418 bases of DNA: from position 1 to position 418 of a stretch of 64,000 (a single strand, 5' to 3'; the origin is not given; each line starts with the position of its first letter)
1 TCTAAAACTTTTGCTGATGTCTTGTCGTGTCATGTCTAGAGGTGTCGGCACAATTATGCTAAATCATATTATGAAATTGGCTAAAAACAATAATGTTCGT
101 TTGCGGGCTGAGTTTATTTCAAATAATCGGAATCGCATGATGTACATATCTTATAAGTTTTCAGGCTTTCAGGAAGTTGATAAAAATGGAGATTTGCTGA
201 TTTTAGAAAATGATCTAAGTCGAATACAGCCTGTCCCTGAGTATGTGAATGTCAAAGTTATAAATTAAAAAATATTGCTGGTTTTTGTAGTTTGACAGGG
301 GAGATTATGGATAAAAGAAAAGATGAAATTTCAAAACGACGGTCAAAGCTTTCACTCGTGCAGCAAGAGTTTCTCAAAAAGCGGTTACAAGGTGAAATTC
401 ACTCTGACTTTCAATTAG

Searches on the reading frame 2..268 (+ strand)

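Call 8: search_protein_families(library=ncbifam, proteins=[window:2-268:+], max_evalue=0.00001)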
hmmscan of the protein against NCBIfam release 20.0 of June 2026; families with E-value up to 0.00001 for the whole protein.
window:2-268:+ (88 aa): 1 family
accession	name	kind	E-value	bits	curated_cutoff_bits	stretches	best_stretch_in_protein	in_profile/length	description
TIGR01686.1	FkbH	subfamily_domain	1.2e-09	37.8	146.65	1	2-58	264-321/323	FkbH domain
